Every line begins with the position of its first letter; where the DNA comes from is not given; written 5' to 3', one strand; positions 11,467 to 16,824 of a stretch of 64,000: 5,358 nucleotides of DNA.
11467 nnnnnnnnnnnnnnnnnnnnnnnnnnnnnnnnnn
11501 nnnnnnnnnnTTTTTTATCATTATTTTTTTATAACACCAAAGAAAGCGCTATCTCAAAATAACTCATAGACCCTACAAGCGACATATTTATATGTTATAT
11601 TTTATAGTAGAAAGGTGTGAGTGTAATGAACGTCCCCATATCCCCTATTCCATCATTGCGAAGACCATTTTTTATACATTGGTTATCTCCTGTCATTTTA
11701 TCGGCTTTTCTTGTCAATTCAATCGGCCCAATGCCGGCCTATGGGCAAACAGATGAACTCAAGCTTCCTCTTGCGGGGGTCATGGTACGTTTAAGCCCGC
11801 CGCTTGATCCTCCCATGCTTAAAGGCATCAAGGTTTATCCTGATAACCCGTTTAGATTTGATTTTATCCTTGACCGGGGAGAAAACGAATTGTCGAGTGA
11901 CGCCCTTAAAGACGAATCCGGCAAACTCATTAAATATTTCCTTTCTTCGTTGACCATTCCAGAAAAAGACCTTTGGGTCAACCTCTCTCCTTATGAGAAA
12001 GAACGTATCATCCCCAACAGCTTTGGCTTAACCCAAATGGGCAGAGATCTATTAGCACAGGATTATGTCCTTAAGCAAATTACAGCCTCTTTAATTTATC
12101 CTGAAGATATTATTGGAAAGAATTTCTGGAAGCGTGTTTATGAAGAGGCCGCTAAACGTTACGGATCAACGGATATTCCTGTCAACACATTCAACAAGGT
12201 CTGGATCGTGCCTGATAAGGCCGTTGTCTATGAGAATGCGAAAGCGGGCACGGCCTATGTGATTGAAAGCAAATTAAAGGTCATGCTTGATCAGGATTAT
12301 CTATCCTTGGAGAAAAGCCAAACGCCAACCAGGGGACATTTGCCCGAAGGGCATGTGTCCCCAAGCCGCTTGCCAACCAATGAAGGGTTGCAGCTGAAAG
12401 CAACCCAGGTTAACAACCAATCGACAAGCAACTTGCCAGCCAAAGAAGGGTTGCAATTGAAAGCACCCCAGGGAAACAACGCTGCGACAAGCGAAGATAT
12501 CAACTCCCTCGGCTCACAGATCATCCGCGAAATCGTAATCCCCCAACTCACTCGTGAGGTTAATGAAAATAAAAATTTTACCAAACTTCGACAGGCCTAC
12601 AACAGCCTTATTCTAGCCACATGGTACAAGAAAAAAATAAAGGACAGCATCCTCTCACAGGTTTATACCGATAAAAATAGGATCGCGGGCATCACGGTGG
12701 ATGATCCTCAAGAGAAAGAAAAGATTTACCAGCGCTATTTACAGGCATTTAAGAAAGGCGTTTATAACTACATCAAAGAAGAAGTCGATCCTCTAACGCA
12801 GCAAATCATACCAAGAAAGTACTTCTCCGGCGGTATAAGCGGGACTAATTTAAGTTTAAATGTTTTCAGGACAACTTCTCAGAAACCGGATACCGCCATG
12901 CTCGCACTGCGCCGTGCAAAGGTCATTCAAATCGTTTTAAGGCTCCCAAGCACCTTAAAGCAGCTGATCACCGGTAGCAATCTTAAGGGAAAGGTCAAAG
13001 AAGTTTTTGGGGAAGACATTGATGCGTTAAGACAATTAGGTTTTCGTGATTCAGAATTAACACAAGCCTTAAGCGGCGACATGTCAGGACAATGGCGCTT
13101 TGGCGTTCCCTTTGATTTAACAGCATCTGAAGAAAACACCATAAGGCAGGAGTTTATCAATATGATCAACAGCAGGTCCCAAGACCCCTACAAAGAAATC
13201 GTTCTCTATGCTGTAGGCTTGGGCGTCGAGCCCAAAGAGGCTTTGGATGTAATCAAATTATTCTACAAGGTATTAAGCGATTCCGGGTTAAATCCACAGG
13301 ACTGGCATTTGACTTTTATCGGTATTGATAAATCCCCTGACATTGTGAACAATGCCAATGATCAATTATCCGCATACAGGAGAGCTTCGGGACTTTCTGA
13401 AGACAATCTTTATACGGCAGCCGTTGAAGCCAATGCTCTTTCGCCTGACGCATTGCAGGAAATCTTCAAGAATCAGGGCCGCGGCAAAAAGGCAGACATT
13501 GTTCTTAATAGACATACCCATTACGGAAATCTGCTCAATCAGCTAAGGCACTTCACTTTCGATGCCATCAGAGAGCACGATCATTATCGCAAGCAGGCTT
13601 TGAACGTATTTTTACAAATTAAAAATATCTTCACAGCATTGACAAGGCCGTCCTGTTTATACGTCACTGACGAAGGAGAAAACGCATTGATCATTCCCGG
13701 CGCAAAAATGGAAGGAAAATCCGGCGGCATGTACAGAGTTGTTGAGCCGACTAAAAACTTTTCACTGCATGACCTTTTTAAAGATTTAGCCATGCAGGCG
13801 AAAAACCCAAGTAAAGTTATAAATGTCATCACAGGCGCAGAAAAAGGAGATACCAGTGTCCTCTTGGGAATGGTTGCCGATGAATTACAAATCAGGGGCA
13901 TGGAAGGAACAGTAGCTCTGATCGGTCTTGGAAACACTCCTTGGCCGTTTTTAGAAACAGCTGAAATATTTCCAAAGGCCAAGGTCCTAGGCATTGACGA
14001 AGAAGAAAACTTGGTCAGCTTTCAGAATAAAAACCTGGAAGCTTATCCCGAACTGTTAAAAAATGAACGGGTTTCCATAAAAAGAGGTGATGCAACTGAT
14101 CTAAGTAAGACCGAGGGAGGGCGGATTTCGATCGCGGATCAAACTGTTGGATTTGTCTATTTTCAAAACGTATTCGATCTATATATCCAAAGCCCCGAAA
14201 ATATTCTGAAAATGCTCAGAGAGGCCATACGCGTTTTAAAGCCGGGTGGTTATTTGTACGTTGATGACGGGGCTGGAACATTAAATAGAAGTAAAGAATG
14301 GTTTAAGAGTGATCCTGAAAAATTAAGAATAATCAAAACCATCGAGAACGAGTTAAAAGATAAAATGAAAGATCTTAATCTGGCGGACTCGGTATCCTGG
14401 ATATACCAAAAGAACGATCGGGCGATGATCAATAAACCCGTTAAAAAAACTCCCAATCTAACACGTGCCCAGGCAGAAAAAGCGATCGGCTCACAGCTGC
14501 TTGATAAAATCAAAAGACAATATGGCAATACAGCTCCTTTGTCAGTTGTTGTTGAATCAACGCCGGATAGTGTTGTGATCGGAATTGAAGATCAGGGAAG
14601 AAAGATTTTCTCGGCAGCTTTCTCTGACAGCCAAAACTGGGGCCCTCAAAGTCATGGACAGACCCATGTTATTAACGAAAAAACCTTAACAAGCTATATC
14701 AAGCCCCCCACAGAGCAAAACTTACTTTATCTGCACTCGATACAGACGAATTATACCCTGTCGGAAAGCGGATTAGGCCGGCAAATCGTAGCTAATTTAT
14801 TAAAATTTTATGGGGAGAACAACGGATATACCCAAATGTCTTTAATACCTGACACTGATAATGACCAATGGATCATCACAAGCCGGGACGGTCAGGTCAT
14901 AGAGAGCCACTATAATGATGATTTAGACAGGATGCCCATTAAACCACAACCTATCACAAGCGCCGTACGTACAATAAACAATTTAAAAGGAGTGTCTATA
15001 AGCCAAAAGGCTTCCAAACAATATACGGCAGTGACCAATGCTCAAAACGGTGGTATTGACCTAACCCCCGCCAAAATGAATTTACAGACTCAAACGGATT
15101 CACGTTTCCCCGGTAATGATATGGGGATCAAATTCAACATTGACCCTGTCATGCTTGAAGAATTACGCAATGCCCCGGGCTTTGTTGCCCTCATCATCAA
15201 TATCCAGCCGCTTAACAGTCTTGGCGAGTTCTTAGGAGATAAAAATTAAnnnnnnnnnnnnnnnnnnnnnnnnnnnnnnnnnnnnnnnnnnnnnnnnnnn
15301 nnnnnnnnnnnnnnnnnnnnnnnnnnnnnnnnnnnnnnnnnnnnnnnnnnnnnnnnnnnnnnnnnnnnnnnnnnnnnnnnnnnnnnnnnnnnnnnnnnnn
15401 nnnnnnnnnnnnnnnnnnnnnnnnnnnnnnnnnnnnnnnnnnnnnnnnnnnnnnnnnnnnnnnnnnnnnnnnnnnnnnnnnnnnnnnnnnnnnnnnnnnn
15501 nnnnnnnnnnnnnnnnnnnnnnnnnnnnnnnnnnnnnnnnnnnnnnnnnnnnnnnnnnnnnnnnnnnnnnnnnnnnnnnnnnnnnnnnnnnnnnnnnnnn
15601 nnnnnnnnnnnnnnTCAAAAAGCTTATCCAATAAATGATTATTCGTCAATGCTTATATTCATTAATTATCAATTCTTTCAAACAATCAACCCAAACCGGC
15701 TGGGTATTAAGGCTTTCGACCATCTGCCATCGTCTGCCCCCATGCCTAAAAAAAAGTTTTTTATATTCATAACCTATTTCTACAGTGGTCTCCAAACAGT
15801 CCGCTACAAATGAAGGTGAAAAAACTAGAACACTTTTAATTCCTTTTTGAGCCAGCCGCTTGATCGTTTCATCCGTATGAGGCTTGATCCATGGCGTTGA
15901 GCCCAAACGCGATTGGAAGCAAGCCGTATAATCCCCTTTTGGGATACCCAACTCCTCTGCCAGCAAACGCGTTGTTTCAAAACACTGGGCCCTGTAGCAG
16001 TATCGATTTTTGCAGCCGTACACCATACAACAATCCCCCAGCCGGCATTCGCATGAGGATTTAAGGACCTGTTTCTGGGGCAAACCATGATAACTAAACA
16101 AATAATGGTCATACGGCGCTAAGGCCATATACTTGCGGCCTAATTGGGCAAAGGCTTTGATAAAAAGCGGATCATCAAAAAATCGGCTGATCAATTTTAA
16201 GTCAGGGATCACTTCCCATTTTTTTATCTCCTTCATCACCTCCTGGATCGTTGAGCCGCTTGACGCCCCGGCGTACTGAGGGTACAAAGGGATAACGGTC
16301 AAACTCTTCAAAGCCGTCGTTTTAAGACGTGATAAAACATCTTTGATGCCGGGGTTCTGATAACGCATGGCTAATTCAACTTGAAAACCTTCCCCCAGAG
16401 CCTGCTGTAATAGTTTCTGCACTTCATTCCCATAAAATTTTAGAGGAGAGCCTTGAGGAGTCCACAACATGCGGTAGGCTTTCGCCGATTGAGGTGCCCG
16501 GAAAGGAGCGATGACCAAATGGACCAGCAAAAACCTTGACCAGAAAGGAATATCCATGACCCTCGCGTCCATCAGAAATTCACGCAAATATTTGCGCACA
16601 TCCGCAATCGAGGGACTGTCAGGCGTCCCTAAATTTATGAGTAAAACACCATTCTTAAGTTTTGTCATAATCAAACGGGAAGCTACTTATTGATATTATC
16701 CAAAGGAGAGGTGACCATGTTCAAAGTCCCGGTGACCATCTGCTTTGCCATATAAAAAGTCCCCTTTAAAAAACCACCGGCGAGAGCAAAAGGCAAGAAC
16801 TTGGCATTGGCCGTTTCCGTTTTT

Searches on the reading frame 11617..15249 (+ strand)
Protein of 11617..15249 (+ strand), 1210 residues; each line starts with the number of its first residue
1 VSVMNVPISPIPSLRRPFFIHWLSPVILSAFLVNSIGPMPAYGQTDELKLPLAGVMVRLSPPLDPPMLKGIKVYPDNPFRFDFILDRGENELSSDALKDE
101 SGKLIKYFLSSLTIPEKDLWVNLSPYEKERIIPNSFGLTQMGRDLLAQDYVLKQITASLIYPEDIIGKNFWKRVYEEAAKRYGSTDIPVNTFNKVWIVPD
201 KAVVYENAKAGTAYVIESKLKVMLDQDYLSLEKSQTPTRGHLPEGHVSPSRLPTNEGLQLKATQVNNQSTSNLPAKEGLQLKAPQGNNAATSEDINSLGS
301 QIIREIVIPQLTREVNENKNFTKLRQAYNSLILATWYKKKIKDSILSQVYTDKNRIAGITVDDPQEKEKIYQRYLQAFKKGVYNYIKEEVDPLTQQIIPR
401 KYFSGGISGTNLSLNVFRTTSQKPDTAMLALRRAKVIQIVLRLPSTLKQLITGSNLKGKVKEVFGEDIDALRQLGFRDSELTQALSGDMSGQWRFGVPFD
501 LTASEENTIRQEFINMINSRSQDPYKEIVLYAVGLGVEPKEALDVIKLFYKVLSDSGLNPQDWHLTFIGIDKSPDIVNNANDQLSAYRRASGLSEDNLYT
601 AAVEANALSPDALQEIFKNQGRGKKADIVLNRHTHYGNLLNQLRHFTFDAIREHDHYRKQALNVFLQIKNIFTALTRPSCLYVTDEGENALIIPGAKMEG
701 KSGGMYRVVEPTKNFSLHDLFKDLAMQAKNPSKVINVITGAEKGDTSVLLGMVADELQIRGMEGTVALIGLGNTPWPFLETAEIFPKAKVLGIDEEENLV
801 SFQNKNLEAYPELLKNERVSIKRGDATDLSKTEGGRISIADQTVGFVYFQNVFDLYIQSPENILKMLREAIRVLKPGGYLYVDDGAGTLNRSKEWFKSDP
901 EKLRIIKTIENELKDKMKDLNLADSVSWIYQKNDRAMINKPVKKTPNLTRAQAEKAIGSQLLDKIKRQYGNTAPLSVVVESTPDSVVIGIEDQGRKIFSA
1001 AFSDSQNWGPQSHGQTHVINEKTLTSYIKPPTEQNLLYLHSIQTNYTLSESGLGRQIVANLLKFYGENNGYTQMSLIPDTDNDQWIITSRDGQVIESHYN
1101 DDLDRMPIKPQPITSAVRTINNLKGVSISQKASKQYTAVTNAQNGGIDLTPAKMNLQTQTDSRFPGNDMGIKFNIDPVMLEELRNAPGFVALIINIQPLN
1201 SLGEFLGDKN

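Call 36: search_protein_families(library=pfam, proteins=[window:11617-15249:+], max_evalue=0.00001)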
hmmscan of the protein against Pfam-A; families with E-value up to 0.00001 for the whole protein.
window:11617-15249:+ (1210 aa): 3 families
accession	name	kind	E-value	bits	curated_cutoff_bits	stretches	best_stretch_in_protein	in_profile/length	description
PF13847.12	Methyltransf_31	-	1.4e-07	31.7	27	1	782-903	22-129/145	Methyltransferase domain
PF08241.18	Methyltransf_11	-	5.5e-06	27.4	21.2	0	783-882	16-95/95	Methyltransferase domain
PF13649.12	Methyltransf_25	-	8.8e-06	26.8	27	0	780-878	14-97/97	Methyltransferase domain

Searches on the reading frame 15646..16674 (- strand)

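Call 36: search_protein_families(library=pfam, proteins=[window:15646-16674:-], max_evalue=0.00001)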
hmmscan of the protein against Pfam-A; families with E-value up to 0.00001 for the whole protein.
window:15646-16674:- (342 aa): 1 family
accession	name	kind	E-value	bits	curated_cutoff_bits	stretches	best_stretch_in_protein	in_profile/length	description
PF00762.24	Ferrochelatase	-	4.2e-100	335.2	27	1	7-338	1-315/317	Ferrochelatase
